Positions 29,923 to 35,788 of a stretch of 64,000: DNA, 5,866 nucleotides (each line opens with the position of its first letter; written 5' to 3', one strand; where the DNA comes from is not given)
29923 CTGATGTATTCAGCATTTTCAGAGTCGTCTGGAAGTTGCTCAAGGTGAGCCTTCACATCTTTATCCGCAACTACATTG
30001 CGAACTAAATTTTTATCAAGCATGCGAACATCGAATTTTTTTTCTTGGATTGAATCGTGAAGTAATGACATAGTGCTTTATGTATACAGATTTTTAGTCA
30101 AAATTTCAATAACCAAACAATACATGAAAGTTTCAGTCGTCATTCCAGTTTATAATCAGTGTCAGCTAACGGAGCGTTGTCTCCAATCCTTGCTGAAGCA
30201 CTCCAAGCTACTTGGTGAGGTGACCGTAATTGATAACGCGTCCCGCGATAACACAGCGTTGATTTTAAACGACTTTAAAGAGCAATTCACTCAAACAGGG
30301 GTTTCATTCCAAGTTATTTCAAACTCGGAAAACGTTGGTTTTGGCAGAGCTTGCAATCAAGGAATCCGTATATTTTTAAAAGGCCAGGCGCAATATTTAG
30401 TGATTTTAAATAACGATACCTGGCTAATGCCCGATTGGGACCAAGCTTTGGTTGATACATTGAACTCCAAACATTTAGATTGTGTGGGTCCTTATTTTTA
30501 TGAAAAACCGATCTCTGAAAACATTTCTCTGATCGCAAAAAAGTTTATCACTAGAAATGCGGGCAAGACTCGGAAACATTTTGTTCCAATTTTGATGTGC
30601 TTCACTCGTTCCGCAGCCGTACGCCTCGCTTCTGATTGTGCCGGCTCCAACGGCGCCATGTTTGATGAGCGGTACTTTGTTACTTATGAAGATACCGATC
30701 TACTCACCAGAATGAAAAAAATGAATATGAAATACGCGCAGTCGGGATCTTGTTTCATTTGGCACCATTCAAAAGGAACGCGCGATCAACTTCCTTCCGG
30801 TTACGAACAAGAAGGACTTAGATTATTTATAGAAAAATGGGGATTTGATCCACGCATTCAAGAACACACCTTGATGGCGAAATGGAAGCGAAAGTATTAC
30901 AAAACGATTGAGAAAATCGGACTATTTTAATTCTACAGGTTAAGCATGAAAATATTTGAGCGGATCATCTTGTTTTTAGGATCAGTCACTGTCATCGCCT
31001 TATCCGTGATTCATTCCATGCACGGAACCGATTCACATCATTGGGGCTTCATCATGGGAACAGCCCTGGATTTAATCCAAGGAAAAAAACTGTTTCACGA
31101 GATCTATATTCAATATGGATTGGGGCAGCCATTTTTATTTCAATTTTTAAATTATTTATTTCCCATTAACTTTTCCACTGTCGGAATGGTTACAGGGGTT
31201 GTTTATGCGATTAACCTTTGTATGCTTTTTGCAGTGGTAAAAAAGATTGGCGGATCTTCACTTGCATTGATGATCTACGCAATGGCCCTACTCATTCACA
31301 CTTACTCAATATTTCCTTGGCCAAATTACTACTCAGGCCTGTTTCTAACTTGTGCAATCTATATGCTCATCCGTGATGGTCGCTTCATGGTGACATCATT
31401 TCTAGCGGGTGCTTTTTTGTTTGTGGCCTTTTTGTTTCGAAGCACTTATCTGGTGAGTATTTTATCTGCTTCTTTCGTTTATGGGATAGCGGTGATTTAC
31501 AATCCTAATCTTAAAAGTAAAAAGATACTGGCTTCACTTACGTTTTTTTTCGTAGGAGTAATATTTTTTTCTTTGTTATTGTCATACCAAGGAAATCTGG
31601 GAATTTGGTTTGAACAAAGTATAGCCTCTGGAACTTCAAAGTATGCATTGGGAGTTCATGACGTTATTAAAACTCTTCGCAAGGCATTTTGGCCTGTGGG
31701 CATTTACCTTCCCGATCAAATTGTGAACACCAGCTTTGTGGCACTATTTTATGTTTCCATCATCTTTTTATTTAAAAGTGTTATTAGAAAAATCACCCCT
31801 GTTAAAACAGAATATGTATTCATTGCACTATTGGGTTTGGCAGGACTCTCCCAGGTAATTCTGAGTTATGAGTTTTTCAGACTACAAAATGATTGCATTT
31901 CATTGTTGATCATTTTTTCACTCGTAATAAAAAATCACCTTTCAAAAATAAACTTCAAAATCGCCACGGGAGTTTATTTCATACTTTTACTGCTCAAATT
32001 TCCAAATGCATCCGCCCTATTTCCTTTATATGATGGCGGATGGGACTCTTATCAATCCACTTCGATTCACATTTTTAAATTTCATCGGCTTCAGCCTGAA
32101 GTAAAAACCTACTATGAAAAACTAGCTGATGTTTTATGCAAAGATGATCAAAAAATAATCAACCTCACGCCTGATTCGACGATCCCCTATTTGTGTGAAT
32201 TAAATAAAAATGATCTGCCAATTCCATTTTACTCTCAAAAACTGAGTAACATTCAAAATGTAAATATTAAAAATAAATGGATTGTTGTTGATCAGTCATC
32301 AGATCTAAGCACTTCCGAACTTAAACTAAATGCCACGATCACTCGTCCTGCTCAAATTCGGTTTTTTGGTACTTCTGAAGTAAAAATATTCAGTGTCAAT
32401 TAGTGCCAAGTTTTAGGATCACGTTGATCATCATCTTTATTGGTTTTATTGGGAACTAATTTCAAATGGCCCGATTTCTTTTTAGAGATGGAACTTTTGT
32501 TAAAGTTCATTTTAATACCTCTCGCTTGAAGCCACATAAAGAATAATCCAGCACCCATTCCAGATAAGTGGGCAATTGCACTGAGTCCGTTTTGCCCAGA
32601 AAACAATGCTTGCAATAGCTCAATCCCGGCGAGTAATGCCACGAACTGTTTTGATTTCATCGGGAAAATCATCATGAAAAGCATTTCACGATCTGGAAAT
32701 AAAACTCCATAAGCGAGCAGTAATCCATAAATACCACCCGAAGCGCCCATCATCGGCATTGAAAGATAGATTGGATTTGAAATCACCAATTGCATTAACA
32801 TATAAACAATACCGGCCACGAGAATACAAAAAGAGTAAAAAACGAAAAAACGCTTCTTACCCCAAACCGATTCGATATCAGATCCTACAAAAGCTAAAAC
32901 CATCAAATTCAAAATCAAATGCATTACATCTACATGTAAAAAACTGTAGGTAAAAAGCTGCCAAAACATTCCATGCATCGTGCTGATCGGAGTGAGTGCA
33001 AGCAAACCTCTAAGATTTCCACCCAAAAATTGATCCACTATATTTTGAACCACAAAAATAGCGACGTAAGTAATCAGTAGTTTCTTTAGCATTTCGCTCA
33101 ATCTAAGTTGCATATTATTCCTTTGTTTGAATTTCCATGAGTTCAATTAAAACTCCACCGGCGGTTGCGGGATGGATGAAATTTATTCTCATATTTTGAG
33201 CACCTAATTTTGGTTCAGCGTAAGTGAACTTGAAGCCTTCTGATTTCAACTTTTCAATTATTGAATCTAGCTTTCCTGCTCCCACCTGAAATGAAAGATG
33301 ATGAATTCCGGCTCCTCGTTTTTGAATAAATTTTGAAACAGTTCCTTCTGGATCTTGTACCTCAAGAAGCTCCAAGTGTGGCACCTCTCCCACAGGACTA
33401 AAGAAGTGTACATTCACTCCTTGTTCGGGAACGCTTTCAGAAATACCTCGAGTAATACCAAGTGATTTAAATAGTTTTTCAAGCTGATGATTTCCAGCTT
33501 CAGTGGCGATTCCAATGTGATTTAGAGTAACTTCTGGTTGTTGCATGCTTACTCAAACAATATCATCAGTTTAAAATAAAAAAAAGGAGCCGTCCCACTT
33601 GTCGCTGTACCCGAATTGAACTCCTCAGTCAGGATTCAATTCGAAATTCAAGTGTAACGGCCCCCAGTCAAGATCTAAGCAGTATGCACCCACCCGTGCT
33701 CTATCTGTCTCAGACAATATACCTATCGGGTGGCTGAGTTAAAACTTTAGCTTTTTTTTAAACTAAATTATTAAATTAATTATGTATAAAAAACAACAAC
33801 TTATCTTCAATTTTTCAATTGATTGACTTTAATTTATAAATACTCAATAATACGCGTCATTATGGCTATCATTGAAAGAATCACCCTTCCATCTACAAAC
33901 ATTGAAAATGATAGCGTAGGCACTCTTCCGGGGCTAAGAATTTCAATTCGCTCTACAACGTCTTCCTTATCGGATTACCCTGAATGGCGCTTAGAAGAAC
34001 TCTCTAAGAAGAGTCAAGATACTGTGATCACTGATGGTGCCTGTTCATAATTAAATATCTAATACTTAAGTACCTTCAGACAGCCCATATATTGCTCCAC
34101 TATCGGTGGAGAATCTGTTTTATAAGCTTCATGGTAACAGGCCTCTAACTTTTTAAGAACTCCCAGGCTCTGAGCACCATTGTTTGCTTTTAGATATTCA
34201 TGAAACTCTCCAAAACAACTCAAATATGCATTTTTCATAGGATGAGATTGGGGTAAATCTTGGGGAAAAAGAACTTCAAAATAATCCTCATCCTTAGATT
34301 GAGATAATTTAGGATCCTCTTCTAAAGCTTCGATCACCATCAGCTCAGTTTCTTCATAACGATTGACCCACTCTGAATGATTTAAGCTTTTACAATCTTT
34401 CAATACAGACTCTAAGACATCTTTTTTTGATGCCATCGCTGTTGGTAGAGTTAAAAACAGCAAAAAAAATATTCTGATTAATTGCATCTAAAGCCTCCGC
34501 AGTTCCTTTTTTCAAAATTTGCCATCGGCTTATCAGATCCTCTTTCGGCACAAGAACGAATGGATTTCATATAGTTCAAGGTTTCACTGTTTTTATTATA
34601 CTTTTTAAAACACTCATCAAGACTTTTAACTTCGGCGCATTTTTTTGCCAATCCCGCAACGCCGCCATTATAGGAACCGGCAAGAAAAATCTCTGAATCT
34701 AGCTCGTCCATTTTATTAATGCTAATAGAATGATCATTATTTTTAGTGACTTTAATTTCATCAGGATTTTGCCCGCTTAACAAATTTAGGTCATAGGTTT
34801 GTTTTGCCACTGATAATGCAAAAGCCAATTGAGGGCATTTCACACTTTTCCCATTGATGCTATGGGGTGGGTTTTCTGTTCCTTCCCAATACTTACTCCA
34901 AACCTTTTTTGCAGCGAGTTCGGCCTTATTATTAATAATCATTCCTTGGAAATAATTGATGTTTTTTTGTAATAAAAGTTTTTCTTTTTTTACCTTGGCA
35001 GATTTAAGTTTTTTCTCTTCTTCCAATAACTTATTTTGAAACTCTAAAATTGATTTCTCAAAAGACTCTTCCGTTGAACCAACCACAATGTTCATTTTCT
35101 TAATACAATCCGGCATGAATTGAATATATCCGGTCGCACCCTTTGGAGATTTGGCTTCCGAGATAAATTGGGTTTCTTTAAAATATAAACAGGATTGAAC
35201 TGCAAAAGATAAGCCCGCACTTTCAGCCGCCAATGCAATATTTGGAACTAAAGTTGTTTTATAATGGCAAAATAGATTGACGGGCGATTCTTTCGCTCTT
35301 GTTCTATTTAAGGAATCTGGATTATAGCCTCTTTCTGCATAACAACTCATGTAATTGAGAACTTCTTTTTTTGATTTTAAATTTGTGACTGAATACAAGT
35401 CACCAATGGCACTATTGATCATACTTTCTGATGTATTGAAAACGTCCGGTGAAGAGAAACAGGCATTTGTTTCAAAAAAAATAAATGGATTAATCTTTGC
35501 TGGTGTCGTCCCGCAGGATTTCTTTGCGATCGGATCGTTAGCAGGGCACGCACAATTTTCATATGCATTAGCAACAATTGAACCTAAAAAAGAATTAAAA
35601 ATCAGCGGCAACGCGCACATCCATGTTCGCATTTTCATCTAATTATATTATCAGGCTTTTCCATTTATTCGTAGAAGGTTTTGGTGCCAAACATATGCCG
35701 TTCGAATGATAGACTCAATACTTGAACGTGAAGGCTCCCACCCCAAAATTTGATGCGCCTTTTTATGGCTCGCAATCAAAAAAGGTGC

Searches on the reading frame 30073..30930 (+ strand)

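Call 41: search_protein_families(library=pfam, proteins=[window:30073-30930:+], max_evalue=0.00001)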
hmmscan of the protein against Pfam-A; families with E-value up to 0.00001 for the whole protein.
window:30073-30930:+ (285 aa): 1 family
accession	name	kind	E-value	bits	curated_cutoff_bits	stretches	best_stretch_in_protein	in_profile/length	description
PF00535.33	Glycos_transf_2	-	5.2e-23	82.2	23.3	1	21-157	1-130/168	Glycosyl transferase family 2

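Call 64: search_protein_families(library=pfam, proteins=[window:30073-30930:+], max_evalue=1)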
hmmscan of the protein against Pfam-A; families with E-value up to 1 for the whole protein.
window:30073-30930:+ (285 aa): 3 families
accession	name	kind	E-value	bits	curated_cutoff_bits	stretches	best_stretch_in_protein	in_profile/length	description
PF00535.33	Glycos_transf_2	-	5.2e-23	82.2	23.3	1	21-157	1-130/168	Glycosyl transferase family 2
PF13641.12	Glyco_tranf_2_3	-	6.7e-05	23.4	27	1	20-139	3-120/230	Glycosyltransferase like family 2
PF11735.13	CAP59_mtransfer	-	0.00066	19.8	28.8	1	21-85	3-71/242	Cryptococcal mannosyltransferase 1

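Call 77: search_protein_families(library=ncbifam, proteins=[window:30073-30930:+], max_evalue=0.01)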
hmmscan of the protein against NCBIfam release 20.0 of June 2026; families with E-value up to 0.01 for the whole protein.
window:30073-30930:+ (285 aa): 21 families
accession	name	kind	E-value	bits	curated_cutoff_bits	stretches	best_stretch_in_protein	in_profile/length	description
TIGR01556.1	rhamnosyltran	subfamily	5.4e-13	48.7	200.55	1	49-231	23-200/281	rhamnosyltransferase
NF007482.0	PRK10073.1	equivalog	6.9e-13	48.3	423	1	16-145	4-128/334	glycosyltransferase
NF041875.1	EPS_EpsD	equivalog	2.6e-11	43.5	370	1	20-235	1-210/325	exopolysaccharide biosynthesis glycosyltransferase EpsD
TIGR04283.1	glyco_like_mftF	equivalog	1e-10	41.6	182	1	20-134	1-101/221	TIGR04283 family arsenosugar biosynthesis glycosyltransferase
TIGR03937.1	PgaC_IcaA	equivalog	3.7e-10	39.3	422.3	1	14-132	41-152/407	poly-beta-1,6-N-acetyl-D-glucosamine synthase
TIGR03965.1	mycofact_glyco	equivalog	2.4e-09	36.6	280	1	15-215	71-264/467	mycofactocin biosynthesis glycosyltransferase MftF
NF038302.1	EPS_HpsE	equivalog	5.1e-09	35.5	300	1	19-128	2-109/307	hormogonium polysaccharide biosynthesis glycosyltransferase HpsE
NF045692.1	OglycostaseCruG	equivalog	1.3e-07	30.9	600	1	13-138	36-160/386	2'-O-glycosyltransferase CruG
TIGR03111.1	glyc2_xrt_Gpos1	hypoth_equivalog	1.3e-07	30.8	363.95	1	8-130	39-156/439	TIGR03111 family XrtG-associated glycosyltransferase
NF047683.1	TeichurnBiosyTuaG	equivalog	3.2e-07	30.2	400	1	15-120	3-102/252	teichuronic acid biosynthesis protein TuaG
TIGR03469.1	HpnB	hypoth_equivalog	2.4e-06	26.8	379.25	1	13-138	39-168/386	hopene-associated glycosyltransferase HpnB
NF007986.1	PRK10714.1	equivalog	1.3e-05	24.4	529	1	16-179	4-166/316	undecaprenyl-phosphate 4-deoxy-4-formamido-L-arabinose transferase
NF007453.0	PRK10018.1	equivalog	0.0001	22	382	1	15-120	3-101/280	colanic acid biosynthesis glycosyltransferase WcaA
NF050050.1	ProtGlycPglI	equivalog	0.00013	21.4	500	1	19-144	3-122/306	GalNAc(5)-diNAcBac-PP-undecaprenol beta-1,3-glucosyltransferase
NF010496.0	PRK13915.1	equivalog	0.00014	21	262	1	11-63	24-79/307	glucosyl-3-phosphoglycerate synthase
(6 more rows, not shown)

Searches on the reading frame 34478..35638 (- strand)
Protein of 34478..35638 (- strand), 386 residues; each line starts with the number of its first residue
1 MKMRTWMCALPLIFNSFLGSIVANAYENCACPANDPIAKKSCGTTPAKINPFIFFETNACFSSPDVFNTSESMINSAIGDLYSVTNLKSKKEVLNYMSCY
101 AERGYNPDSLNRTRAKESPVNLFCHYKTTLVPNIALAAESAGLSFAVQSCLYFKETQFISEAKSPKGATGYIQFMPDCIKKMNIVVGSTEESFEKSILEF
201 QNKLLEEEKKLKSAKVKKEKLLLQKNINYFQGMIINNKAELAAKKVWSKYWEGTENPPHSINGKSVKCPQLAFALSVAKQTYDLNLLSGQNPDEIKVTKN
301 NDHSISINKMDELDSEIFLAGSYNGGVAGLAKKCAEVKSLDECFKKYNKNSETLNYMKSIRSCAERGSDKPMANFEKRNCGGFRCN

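Call 63: search_protein_families(library=pfam, proteins=[window:34478-35638:-], max_evalue=0.00001)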
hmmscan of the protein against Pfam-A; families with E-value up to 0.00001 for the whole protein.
window:34478-35638:- (386 aa): 0 families

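Call 64: search_protein_families(library=pfam, proteins=[window:34478-35638:-], max_evalue=1)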
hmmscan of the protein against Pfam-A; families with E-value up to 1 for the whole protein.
window:34478-35638:- (386 aa): 3 families
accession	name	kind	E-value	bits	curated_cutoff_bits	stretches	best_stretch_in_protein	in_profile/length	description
PF01464.25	SLT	-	0.0047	16.9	21.3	1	153-187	22-56/117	Transglycosylase SLT domain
PF18013.6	Phage_lysozyme2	-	0.0098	16.5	28.2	1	117-258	42-123/140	Phage tail lysozyme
PF17839.6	CNP_C_terminal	-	0.19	12.8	27.8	0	192-253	26-87/108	C-terminal domain of cyclic nucleotide phosphodiesterase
